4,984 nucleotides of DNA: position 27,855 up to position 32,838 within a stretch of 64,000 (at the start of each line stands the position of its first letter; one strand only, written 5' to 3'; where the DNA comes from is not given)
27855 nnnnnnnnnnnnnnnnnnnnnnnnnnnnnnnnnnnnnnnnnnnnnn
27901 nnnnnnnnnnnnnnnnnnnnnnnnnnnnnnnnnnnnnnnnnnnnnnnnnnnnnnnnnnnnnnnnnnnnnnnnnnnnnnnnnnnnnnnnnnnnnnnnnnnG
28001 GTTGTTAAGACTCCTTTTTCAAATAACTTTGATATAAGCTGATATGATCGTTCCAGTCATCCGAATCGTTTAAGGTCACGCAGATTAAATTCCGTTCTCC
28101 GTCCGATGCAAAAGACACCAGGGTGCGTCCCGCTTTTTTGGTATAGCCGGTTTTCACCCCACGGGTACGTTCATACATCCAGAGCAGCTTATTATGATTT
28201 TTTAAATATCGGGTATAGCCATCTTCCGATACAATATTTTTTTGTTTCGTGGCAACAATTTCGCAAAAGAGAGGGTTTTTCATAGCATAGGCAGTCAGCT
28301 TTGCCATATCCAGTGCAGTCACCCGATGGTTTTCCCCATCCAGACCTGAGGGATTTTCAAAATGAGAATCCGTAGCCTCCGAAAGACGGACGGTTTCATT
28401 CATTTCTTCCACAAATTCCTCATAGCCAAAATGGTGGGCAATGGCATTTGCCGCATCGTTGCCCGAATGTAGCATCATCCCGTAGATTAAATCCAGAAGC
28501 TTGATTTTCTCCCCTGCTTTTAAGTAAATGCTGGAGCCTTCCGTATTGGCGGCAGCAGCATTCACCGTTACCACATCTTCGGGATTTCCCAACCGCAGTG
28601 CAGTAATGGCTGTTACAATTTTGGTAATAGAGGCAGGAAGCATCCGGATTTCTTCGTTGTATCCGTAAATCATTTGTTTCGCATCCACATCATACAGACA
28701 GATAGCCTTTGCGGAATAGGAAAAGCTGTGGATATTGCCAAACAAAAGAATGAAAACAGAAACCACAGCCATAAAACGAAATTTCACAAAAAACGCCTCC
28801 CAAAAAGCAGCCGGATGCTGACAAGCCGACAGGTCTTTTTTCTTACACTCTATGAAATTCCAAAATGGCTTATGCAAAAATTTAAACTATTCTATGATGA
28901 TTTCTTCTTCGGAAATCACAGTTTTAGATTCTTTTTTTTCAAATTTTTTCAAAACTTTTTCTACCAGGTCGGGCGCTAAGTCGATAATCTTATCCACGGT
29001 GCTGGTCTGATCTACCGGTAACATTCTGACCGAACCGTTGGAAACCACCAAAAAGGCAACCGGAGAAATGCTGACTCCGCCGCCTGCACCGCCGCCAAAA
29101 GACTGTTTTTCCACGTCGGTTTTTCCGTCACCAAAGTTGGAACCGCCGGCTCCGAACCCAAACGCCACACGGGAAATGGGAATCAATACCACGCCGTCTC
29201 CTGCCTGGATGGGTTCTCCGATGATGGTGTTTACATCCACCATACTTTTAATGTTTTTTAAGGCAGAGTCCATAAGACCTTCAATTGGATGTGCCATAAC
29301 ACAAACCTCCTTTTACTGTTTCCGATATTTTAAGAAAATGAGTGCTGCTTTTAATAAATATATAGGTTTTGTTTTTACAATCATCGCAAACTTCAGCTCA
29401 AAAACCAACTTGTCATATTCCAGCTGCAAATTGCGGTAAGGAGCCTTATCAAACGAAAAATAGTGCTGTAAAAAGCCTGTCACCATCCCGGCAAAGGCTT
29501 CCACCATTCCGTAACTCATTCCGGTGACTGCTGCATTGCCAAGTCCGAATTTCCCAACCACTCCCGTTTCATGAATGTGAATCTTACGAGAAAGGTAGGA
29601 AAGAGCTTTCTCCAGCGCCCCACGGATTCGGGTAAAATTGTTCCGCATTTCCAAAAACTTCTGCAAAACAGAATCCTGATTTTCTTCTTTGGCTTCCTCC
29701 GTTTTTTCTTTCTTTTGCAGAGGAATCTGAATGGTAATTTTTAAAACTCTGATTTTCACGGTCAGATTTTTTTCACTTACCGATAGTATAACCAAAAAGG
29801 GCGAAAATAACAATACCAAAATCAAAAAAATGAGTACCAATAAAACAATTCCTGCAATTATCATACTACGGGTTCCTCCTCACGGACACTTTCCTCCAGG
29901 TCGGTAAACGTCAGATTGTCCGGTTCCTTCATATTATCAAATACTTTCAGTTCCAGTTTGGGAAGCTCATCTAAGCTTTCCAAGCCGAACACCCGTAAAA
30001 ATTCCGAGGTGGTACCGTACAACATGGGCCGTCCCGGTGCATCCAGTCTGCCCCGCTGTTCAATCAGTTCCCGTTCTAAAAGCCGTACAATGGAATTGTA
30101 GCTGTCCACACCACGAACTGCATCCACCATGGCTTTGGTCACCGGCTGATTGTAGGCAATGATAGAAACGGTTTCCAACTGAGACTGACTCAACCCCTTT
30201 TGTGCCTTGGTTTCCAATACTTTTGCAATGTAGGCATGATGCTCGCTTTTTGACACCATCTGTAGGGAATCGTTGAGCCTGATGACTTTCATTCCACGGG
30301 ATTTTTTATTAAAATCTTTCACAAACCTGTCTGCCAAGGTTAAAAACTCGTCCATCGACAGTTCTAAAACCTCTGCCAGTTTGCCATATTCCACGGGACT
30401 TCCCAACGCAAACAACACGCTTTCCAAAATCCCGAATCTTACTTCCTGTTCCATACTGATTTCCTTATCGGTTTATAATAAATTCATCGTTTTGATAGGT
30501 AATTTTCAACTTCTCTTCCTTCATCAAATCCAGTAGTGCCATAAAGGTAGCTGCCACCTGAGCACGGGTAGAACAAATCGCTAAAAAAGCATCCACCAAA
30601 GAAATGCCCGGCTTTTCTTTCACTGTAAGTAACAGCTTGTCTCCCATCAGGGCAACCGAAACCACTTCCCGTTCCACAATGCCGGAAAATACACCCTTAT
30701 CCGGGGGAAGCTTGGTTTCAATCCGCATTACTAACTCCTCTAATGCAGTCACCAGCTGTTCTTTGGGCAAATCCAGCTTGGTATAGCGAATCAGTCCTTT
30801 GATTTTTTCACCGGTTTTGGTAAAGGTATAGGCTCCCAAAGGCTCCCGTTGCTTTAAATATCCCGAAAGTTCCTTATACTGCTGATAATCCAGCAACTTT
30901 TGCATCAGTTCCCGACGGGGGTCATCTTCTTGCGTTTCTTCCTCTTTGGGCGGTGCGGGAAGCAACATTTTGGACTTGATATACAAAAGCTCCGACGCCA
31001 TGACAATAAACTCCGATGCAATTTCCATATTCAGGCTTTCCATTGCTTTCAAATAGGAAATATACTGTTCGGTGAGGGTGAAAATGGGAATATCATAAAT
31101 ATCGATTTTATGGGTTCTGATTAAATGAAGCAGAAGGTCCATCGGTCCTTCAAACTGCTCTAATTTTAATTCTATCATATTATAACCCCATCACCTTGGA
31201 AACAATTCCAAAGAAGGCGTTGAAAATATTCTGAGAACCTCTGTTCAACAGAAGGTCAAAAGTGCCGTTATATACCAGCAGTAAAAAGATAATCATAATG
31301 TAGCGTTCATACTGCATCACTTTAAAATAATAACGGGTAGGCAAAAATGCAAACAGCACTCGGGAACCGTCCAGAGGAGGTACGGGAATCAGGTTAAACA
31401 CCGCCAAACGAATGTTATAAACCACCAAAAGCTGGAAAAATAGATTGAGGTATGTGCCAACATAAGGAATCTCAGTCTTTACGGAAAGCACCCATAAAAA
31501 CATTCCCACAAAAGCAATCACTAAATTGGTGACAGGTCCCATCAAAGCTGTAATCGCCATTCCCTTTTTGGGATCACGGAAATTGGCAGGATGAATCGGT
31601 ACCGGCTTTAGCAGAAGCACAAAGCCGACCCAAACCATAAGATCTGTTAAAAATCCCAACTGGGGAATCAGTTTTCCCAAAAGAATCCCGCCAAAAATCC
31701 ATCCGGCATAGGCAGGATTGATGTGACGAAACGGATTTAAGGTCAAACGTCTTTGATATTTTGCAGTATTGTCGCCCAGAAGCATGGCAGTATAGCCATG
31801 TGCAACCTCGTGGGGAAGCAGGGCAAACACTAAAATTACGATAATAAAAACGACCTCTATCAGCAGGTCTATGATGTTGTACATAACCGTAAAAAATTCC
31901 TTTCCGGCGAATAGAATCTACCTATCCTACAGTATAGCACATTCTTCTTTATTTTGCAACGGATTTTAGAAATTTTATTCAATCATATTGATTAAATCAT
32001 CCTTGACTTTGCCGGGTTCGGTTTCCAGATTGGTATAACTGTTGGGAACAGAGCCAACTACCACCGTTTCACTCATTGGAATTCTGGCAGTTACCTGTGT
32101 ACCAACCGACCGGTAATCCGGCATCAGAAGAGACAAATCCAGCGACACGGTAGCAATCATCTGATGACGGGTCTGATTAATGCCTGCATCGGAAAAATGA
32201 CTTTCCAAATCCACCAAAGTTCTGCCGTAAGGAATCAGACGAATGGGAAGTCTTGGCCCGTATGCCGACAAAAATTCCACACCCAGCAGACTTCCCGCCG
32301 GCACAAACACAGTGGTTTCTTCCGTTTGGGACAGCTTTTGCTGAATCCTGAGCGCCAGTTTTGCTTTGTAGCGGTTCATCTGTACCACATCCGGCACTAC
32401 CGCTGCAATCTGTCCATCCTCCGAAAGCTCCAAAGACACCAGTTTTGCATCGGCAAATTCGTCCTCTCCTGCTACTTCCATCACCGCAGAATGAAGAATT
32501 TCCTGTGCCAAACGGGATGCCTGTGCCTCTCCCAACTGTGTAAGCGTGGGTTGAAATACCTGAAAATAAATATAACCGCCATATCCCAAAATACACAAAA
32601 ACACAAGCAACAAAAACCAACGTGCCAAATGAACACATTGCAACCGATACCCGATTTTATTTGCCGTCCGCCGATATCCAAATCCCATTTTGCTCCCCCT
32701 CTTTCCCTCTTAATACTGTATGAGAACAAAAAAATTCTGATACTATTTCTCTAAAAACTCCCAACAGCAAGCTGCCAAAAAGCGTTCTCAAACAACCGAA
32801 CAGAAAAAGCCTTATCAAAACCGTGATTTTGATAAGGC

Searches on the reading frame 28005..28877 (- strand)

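Call 72: search_protein_families(library=pfam, proteins=[window:28005-28877:-], max_evalue=0.00001)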
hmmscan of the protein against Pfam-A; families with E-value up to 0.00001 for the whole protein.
window:28005-28877:- (290 aa): 3 families
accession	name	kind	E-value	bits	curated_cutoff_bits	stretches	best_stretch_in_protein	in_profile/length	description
PF00768.25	Peptidase_S11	-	2.2e-48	165.2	27.6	1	53-272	9-238/239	D-alanyl-D-alanine carboxypeptidase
PF13354.11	Beta-lactamase2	-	2.5e-09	37.2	22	1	59-194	2-142/214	Beta-lactamase enzyme family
PF02113.21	Peptidase_S13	-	8e-08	31.9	22.8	0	56-95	18-57/444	D-Ala-D-Ala carboxypeptidase 3 (S13) family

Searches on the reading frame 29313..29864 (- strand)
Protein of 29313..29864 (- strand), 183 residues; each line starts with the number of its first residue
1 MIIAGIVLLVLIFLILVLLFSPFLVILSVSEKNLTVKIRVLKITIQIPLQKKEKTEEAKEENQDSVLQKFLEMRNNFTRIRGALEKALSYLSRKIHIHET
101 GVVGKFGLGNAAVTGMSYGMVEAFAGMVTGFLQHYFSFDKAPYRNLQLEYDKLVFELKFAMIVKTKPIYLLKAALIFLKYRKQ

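Call 72: search_protein_families(library=pfam, proteins=[window:29313-29864:-], max_evalue=0.00001)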
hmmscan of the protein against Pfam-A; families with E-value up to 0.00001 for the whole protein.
window:29313-29864:- (183 aa): 1 family
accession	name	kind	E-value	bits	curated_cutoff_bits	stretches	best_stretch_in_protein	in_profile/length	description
PF11167.13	DUF2953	-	2e-09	37.8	22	1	105-144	2-40/53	Protein of unknown function (DUF2953)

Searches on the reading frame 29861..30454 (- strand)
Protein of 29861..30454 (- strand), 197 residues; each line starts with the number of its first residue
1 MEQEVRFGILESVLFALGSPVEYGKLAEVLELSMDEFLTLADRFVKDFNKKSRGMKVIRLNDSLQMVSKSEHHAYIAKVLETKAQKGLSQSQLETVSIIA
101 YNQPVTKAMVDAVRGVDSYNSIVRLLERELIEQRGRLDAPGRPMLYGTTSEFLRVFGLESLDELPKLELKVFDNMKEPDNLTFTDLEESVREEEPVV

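Call 72: search_protein_families(library=pfam, proteins=[window:29861-30454:-], max_evalue=0.00001)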
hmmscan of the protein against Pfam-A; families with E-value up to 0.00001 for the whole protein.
window:29861-30454:- (197 aa): 1 family
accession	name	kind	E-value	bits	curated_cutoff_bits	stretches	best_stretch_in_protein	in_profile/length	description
PF04079.22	SMC_ScpB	-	7.3e-51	172.4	27.4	1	9-167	2-160/160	Segregation and condensation complex subunit ScpB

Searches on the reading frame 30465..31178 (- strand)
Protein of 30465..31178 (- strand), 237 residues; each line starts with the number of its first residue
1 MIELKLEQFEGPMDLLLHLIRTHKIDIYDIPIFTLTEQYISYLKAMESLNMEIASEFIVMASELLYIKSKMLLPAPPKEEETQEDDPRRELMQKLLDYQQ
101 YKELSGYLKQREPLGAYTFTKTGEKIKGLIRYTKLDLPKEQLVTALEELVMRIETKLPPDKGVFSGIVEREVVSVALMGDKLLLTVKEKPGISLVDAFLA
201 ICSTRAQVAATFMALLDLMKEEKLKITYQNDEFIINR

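Call 72: search_protein_families(library=pfam, proteins=[window:30465-31178:-], max_evalue=0.00001)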
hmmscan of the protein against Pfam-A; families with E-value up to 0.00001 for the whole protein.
window:30465-31178:- (237 aa): 1 family
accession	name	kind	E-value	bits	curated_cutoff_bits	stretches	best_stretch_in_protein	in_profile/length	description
PF02616.19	SMC_ScpA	-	4.6e-28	99.2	24.6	1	19-227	1-219/232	Segregation and condensation protein ScpA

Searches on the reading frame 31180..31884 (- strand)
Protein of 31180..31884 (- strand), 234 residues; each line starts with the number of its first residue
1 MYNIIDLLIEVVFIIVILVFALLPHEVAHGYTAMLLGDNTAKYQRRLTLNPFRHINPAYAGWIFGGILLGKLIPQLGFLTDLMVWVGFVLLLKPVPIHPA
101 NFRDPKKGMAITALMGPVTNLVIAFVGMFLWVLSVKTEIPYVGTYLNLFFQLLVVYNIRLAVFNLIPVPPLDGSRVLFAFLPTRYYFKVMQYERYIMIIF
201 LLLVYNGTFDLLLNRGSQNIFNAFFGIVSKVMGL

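Call 72: search_protein_families(library=pfam, proteins=[window:31180-31884:-], max_evalue=0.00001)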
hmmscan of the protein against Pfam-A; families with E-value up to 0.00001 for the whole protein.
window:31180-31884:- (234 aa): 1 family
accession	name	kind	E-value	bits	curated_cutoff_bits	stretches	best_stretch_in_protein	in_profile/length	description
PF02163.28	Peptidase_M50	-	5.2e-12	46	27.2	1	148-203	161-220/221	Peptidase family M50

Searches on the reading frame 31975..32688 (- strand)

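Call 72: search_protein_families(library=pfam, proteins=[window:31975-32688:-], max_evalue=0.00001)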
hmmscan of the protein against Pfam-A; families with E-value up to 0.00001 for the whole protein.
window:31975-32688:- (237 aa): 1 family
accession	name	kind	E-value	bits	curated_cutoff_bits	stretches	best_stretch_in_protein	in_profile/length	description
PF09560.15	Spore_YunB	-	1.5e-24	86.4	25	1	127-216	2-90/91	Sporulation protein YunB (Spo_YunB)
